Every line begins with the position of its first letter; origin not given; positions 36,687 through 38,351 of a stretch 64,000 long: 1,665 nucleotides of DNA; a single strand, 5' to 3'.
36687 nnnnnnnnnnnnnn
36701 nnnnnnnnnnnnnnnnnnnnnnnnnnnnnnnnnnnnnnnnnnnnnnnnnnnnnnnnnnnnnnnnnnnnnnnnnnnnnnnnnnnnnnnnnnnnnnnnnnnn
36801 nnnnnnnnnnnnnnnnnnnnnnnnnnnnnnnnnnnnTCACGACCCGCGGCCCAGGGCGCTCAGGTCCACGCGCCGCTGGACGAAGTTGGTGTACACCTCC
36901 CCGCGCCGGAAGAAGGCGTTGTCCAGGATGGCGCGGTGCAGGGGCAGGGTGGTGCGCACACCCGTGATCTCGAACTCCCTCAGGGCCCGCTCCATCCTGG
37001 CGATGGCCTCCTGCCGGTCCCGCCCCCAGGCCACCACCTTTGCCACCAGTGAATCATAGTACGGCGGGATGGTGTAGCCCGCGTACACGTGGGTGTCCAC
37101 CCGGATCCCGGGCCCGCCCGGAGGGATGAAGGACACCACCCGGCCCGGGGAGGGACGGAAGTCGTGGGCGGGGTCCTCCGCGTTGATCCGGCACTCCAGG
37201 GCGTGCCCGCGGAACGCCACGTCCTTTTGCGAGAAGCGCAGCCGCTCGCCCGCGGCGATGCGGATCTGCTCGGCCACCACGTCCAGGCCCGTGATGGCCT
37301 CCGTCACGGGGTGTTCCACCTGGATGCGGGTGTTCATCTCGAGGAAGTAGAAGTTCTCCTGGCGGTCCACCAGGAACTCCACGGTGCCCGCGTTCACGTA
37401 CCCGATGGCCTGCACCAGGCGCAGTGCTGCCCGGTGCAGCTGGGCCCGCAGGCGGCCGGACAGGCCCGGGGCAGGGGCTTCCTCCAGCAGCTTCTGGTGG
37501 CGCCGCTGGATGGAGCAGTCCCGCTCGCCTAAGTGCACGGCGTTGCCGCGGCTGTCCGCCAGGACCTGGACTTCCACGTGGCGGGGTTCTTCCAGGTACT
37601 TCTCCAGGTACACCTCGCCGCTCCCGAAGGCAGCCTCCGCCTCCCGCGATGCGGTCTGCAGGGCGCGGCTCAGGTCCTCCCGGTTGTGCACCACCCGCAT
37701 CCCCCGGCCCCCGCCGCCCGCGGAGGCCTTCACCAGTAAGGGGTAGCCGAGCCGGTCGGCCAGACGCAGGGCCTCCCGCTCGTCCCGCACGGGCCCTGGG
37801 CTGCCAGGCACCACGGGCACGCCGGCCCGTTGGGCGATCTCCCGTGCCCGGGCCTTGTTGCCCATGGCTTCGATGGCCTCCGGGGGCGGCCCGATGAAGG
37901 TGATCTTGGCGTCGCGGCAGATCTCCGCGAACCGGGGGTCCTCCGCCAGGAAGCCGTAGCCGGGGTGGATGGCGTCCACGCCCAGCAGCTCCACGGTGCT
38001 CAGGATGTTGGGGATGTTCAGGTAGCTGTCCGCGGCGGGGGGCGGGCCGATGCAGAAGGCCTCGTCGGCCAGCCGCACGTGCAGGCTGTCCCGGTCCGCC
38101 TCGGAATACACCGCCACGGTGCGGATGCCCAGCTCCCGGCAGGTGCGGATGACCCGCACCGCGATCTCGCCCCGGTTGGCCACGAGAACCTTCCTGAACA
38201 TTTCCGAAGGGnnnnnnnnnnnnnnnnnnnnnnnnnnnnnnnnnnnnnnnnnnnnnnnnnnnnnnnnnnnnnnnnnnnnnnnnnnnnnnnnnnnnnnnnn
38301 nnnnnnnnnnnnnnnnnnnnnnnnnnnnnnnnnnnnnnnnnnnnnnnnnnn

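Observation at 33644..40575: Single seven-gene operon fusing acetyl-CoA carboxylase (accDABC) to a 2-oxoacid dehydrogenase E1alpha-E1beta-E2 with no E3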

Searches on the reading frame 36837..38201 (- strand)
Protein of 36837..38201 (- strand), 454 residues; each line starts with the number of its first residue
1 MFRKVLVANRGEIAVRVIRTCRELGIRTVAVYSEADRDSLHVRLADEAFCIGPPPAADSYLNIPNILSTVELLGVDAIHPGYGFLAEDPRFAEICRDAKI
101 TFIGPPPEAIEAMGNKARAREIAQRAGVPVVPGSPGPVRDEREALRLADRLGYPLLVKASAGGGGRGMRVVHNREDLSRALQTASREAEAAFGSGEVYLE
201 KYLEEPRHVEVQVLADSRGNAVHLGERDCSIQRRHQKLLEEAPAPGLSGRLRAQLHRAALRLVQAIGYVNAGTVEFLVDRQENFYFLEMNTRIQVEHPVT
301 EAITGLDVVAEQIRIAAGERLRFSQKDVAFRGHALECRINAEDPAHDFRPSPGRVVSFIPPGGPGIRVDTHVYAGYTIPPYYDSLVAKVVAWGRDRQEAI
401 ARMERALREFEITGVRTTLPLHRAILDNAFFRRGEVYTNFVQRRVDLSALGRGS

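Call 3: search_protein_families(library=pfam, proteins=[window:36837-38201:-])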
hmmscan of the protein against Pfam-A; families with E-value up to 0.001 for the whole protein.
window:36837-38201:- (454 aa): 5 families
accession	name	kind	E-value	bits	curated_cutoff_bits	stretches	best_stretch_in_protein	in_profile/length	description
PF02786.22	CPSase_L_D2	-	3.6e-81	272.2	19.8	1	116-322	2-209/211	Carbamoyl-phosphate synthase L chain, ATP binding domain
PF00289.28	Biotin_carb_N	-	2.2e-47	160.5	25.5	1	1-110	1-110/110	Biotin carboxylase, N-terminal domain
PF02785.25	Biotin_carb_C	-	4.2e-42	143.1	32.4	1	336-442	1-107/108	Biotin carboxylase C-terminal domain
PF07478.18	Dala_Dala_lig_C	-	8e-12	45.5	24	1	145-291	29-174/204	D-ala D-ala ligase C-terminus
PF02222.28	ATP-grasp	-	5.8e-09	36.3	27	1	138-292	16-162/179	ATP-grasp domain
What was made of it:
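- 36837..38201 (-): accC, biotin carboxylase (454 aa). Pfam finds the three biotin carboxylase domains (call 3).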

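Call 4: search_protein_families(library=ncbifam, proteins=[window:36837-38201:-])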
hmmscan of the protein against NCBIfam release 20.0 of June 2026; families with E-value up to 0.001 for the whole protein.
window:36837-38201:- (454 aa): 40 families (the best 25 are shown)
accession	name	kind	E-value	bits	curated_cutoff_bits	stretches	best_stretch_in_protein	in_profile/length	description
NF006367.0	PRK08591.1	subfamily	3.5e-218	724.8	597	1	1-445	1-445/451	acetyl-CoA carboxylase biotin carboxylase subunit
TIGR00514.1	accC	equivalog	2e-217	722.4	626.5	1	1-444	1-444/449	acetyl-CoA carboxylase biotin carboxylase subunit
NF006406.0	PRK08654.1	equivalog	7.5e-209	694.3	739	1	1-447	1-446/499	acetyl-CoA carboxylase biotin carboxylase subunit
NF004085.0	PRK05586.1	equivalog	5e-204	678.3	723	1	1-444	1-444/448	acetyl-CoA carboxylase biotin carboxylase subunit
NF009554.0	PRK12999.1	equivalog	4.1e-196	654.1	965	1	1-448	4-459/1147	pyruvate carboxylase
NF009471.0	PRK12833.1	equivalog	4.6e-194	645.3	686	1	3-442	6-445/467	acetyl-CoA carboxylase biotin carboxylase subunit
NF006286.0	PRK08462.1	equivalog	1.9e-182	607.1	740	1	3-444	5-444/445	acetyl-CoA carboxylase biotin carboxylase subunit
NF005525.0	PRK07178.1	equivalog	7.3e-182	605.2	768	1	1-447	1-445/471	acetyl-CoA carboxylase biotin carboxylase subunit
TIGR01235.1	pyruv_carbox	equivalog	3.3e-176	587.9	1114.45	1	4-447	1-454/1143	pyruvate carboxylase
NF006287.0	PRK08463.1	equivalog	2e-168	561.1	775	1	1-445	1-445/479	acetyl-CoA carboxylase subunit A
TIGR02712.1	urea_carbox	equivalog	9.7e-166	553.5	1303.85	1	2-443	1-441/1201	urea carboxylase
TIGR01369.1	CPSaseII_lrg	equivalog_domain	2.3e-16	58.7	1027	1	94-326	648-874/1052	carbamoyl-phosphate synthase (glutamine-hydrolyzing) large subunit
NF003671.0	PRK05294.1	equivalog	4e-16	57.8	599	1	93-323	644-868/1058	carbamoyl-phosphate synthase large subunit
TIGR01205.1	D_ala_D_alaTIGR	subfamily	5.2e-14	51.9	245.65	1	84-291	75-285/318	D-alanine--D-alanine ligase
NF002378.0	PRK01372.1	subfamily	2.2e-13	49.6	243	1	115-291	100-269/305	D-alanine--D-alanine ligase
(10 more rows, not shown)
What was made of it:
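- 36837..38201 (-): TIGR00514 scores 722.4, above the cut-off of 626.5 (call 4).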

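Call 26: find_homologous_proteins(query=window:36837-38201:-, max_evalue=1e-100)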
Query window:36837-38201:- (454 aa): 8000 proteins with E <= 1e-100 among 8000 candidates; the best 120 are listed.
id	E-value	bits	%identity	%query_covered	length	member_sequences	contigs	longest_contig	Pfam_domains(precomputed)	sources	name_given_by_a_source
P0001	8.8e-295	996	100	99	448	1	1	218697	PF02786.23,PF00289.29,PF02222.28,PF07478.19,PF02785.26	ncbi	-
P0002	3.1e-285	964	93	100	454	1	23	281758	PF02786.23,PF00289.29,PF02222.28,PF07478.19,PF02785.26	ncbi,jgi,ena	jgi:acetyl-CoA carboxylase biotin carboxylase subunit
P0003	7.5e-285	963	93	100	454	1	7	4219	PF02786.23,PF00289.29,PF02222.28,PF07478.19,PF02785.26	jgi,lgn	jgi:acetyl-CoA carboxylase biotin carboxylase subunit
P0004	9.3e-285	963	93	100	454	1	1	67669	PF02786.23,PF00289.29,PF02222.28,PF07478.19,PF02785.26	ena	-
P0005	1.1e-284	962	93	100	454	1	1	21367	PF02786.23,PF00289.29,PF02222.28,PF07478.19,PF02785.26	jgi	jgi:acetyl-CoA carboxylase biotin carboxylase subunit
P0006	1.3e-284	962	93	100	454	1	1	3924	PF02786.23,PF00289.29,PF02222.28,PF07478.19,PF02785.26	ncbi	-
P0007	2.0e-284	962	93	100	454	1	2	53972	PF02786.23,PF00289.29,PF02222.28,PF07478.19,PF02785.26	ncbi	-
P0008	3.2e-284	961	93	100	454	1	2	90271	PF02786.23,PF00289.29,PF02222.28,PF07478.19,PF02785.26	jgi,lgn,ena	jgi:acetyl-CoA carboxylase biotin carboxylase subunit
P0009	3.5e-284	961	93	100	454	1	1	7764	PF02786.23,PF00289.29,PF02222.28,PF07478.19,PF02785.26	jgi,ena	-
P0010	5.7e-284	960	93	100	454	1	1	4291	PF02786.23,PF00289.29,PF02222.28,PF07478.19,PF02785.26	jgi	jgi:acetyl-CoA carboxylase biotin carboxylase subunit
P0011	1.3e-283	959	93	100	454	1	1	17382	PF02786.23,PF00289.29,PF02222.28,PF07478.19,PF02785.26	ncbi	-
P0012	2.1e-283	958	93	100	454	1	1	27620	PF02786.23,PF00289.29,PF02222.28,PF07478.19,PF02785.26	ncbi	-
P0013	7.6e-282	953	93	100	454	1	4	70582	PF02786.23,PF00289.29,PF02222.28,PF07478.19,PF02785.26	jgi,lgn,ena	-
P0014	2.7e-281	951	92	100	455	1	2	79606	PF02786.23,PF00289.29,PF02222.28,PF07478.19,PF02785.26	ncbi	-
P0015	3.5e-280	947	92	100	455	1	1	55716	PF02786.23,PF00289.29,PF02222.28,PF07478.19,PF02785.26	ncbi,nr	ncbi:MAG: acetyl-CoA carboxylase biotin carboxylase subunit [Armatimonadota bacterium]|nr:acetyl-CoA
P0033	8.4e-238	808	78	99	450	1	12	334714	PF02786.23,PF00289.29,PF02222.28,PF07478.19,PF02785.26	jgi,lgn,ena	jgi:acetyl-CoA carboxylase biotin carboxylase subunit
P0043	2.4e-232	790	76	98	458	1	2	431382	PF02786.23,PF00289.29,PF02222.28,PF07478.19,PF02785.26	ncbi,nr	ncbi:MAG: acetyl-CoA carboxylase biotin carboxylase subunit [Armatimonadota bacterium]|nr:acetyl-CoA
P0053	1.5e-229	781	75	99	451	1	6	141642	PF02786.23,PF00289.29,PF02222.28,PF07478.19,PF02785.26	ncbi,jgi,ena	-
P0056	3.0e-229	780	75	99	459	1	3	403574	PF02786.23,PF00289.29,PF02222.28,PF07478.19,PF02785.26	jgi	-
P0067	5.2e-228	776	76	99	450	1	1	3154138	PF02786.23,PF00289.29,PF02222.28,PF07478.19,PF02785.26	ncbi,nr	ncbi:MAG: acetyl-CoA carboxylase biotin carboxylase subunit [Armatimonadota bacterium]|nr:acetyl-CoA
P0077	8.5e-227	772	74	99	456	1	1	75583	PF02786.23,PF00289.29,PF02222.28,PF07478.19,PF02785.26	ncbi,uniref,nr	ncbi:MAG: acetyl-CoA carboxylase biotin carboxylase subunit [Bacillati bacterium ANGP1]|uniref:Bioti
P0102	2.5e-225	767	73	99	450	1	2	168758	PF02786.23,PF00289.29,PF02222.28,PF07478.19,PF02785.26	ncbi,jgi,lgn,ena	-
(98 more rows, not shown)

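Call 27: find_encoding_contigs(protein=P0001, flank=10000, max_places=2)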
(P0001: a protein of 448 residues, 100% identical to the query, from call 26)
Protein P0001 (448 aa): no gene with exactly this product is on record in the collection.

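Call 28: find_encoding_contigs(protein=P0033, flank=8000, max_places=2)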
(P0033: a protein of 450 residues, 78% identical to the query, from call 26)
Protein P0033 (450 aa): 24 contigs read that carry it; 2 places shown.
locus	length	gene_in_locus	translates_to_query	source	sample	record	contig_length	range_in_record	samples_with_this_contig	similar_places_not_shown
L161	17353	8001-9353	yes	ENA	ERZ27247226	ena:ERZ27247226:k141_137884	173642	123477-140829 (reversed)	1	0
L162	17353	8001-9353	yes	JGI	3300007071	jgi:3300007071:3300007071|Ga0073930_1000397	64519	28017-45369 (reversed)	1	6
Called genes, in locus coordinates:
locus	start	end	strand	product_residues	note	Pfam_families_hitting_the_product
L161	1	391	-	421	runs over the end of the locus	PF07498:Rho_N, PF07497:Rho_RNA_bind, PF00006:ATP-synt_ab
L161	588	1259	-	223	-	PF00923:TAL_FSA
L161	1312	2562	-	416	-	PF00395:SLH, PF12690:BsuPI, PF00395:SLH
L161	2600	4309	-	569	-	PF03485:Arg_tRNA_synt_N, PF00750:tRNA-synt_1d, PF01921:tRNA-synt_1f (faint), PF05746:DALR_1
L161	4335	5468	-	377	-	PF00089:Trypsin, PF13365:Trypsin_2, PF00595:PDZ, PF13180:PDZ_2, PF17820:PDZ_6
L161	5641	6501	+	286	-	PF17848:Zn_ribbon_ACC, PF01039:Carboxyl_trans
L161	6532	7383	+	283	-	PF03255:ACCA, PF01039:Carboxyl_trans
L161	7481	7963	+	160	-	PF00364:Biotin_lipoyl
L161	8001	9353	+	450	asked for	PF00289:Biotin_carb_N, PF02222:ATP-grasp, PF02786:CPSase_L_D2, PF07478:Dala_Dala_lig_C, PF02785:Biotin_carb_C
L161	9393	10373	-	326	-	PF00480:ROK, PF01869:BcrAD_BadFG (faint)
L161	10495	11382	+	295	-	PF01145:Band_7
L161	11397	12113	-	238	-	-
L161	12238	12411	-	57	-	-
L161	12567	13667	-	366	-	PF00005:ABC_tran, PF02463:SMC_N (faint), PF17912:OB_MalK, PF08402:TOBE_2, PF03459:TOBE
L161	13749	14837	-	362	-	PF01380:SIS (weak), PF10432:bact-PGI_C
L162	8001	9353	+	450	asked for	PF00289:Biotin_carb_N, PF02222:ATP-grasp, PF02786:CPSase_L_D2, PF07478:Dala_Dala_lig_C, PF02785:Biotin_carb_C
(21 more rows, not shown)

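Call 29: find_encoding_contigs(protein=P0067, flank=8000, max_places=2)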
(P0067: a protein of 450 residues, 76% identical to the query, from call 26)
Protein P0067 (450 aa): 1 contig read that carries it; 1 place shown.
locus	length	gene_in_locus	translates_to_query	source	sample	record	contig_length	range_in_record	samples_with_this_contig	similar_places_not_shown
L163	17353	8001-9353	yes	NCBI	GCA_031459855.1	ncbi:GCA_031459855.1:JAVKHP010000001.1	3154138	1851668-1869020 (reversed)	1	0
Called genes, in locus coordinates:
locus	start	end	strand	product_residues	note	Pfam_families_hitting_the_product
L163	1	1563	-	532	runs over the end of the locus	PF00933:Glyco_hydro_3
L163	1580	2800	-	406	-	PF00089:Trypsin, PF13365:Trypsin_2, PF00595:PDZ, PF13180:PDZ_2, PF17820:PDZ_6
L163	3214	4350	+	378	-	PF01244:Peptidase_M19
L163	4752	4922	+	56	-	-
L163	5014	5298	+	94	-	-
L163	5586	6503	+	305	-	PF17848:Zn_ribbon_ACC, PF01039:Carboxyl_trans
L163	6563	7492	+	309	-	PF03255:ACCA, PF01039:Carboxyl_trans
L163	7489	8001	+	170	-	PF00364:Biotin_lipoyl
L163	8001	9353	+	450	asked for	PF00289:Biotin_carb_N, PF02222:ATP-grasp, PF02786:CPSase_L_D2, PF07478:Dala_Dala_lig_C, PF02785:Biotin_carb_C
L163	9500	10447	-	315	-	PF00480:ROK, PF01869:BcrAD_BadFG (weak)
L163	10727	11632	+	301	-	PF01145:Band_7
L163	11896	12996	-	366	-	PF02463:SMC_N (weak), PF00005:ABC_tran, PF17912:OB_MalK, PF08402:TOBE_2 (weak), PF03459:TOBE (weak)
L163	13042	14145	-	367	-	PF01380:SIS, PF10432:bact-PGI_C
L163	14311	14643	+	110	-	-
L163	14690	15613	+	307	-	PF01073:3Beta_HSD, PF01370:Epimerase, PF02719:Polysacc_synt_2, PF04321:RmlD_sub_bind, PF16363:GDP_Man_Dehyd, PF07993:NAD_binding_4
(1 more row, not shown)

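Call 30: find_encoding_contigs(protein=P0043, flank=8000, max_places=1)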
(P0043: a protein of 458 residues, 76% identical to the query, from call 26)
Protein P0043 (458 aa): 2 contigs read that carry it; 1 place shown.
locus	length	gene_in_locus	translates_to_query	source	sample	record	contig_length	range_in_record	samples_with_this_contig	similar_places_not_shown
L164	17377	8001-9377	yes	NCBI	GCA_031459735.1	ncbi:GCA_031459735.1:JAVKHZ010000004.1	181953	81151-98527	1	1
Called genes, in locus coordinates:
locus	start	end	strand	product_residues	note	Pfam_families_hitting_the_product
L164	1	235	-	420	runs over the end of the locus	PF07498:Rho_N, PF07497:Rho_RNA_bind, PF00006:ATP-synt_ab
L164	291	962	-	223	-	PF00923:TAL_FSA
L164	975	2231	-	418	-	PF12690:BsuPI, PF00395:SLH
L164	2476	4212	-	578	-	PF03485:Arg_tRNA_synt_N, PF00750:tRNA-synt_1d, PF05746:DALR_1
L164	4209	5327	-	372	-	PF00089:Trypsin, PF13365:Trypsin_2, PF00595:PDZ, PF13180:PDZ_2, PF17820:PDZ_6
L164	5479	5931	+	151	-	PF17848:Zn_ribbon_ACC, PF01039:Carboxyl_trans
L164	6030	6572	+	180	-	PF01039:Carboxyl_trans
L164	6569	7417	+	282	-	PF03255:ACCA, PF01039:Carboxyl_trans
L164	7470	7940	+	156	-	PF00364:Biotin_lipoyl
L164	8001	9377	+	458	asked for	PF00289:Biotin_carb_N, PF02786:CPSase_L_D2, PF02222:ATP-grasp, PF07478:Dala_Dala_lig_C, PF02785:Biotin_carb_C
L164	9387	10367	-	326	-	PF00480:ROK, PF01869:BcrAD_BadFG (faint)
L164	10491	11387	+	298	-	PF01145:Band_7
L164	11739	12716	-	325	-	PF00296:Bac_luciferase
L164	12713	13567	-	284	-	PF01261:AP_endonuc_2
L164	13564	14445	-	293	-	PF01261:AP_endonuc_2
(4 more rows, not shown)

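Call 31: find_encoding_contigs(protein=P0077, flank=8000, max_places=1)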
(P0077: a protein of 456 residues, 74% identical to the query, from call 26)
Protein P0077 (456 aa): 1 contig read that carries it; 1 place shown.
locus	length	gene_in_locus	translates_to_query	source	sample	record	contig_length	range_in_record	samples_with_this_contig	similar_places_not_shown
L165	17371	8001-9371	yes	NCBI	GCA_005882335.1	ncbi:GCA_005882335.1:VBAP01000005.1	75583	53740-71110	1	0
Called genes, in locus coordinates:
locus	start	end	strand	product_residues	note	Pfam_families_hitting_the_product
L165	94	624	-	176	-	PF03485:Arg_tRNA_synt_N, PF00750:tRNA-synt_1d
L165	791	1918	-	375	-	PF03702:AnmK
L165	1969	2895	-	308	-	PF13580:SIS_2, PF22645:GKRP_SIS_N, PF01380:SIS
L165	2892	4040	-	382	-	PF00144:Beta-lactamase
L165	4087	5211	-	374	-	PF00089:Trypsin, PF13365:Trypsin_2, PF00595:PDZ, PF13180:PDZ_2, PF17820:PDZ_6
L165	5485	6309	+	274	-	PF17848:Zn_ribbon_ACC, PF01039:Carboxyl_trans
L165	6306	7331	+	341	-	PF03255:ACCA, PF01039:Carboxyl_trans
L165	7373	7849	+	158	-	PF00364:Biotin_lipoyl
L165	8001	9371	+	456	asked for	PF00289:Biotin_carb_N, PF02222:ATP-grasp, PF02786:CPSase_L_D2, PF07478:Dala_Dala_lig_C, PF02785:Biotin_carb_C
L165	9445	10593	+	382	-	PF07730:HisKA_3, PF02518:HATPase_c, PF13581:HATPase_c_2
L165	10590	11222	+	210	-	PF00072:Response_reg, PF00196:GerE, PF08281:Sigma70_r4_2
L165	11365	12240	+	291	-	PF01145:Band_7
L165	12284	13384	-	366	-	PF00005:ABC_tran, PF02463:SMC_N (weak), PF17912:OB_MalK, PF08402:TOBE_2, PF03459:TOBE (weak)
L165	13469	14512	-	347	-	PF01380:SIS (weak), PF10432:bact-PGI_C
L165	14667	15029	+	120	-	-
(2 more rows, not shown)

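Call 32: find_encoding_contigs(protein=P0056, flank=8000, max_places=1)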
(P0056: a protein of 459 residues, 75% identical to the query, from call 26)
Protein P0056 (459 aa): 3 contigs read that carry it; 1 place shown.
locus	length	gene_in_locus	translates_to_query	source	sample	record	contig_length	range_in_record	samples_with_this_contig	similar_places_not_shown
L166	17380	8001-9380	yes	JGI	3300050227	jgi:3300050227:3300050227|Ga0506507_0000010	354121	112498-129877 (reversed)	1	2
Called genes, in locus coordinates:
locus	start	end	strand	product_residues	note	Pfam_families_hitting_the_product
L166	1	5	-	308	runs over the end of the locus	PF13580:SIS_2, PF22198:GKRP_SIS_2, PF22645:GKRP_SIS_N, PF01380:SIS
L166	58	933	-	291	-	PF12911:OppC_N (weak), PF00528:BPD_transp_1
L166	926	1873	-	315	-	PF19300:BPD_transp_1_N, PF00528:BPD_transp_1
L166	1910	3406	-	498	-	PF00496:SBP_bac_5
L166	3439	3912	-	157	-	PF00583:Acetyltransf_1, PF08445:FR47 (faint), PF13673:Acetyltransf_10 (weak), PF13508:Acetyltransf_7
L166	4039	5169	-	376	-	PF00089:Trypsin, PF13365:Trypsin_2, PF00595:PDZ, PF13180:PDZ_2, PF14685:PDZ_Tricorn (weak), PF17820:PDZ_6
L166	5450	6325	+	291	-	PF17848:Zn_ribbon_ACC, PF01039:Carboxyl_trans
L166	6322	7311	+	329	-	PF03255:ACCA, PF01039:Carboxyl_trans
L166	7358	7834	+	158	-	PF00364:Biotin_lipoyl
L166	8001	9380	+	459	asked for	PF00289:Biotin_carb_N, PF02786:CPSase_L_D2, PF02222:ATP-grasp, PF07478:Dala_Dala_lig_C, PF02785:Biotin_carb_C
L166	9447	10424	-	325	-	PF00480:ROK, PF01869:BcrAD_BadFG (faint)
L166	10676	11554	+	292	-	PF01145:Band_7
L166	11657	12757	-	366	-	PF00005:ABC_tran, PF02463:SMC_N (weak), PF17912:OB_MalK, PF08402:TOBE_2 (weak), PF03459:TOBE (weak)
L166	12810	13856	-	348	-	PF10432:bact-PGI_C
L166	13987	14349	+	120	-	-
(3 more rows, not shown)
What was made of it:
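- On Heteromeric (four-subunit) acetyl-CoA carboxylase: Inferred from equivalog-level matches and from phylum-wide conservation of the locus (calls 4, 28-32).
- The same accDABC sits in the same housekeeping neighbourhood phylum-wide (calls 28-32).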
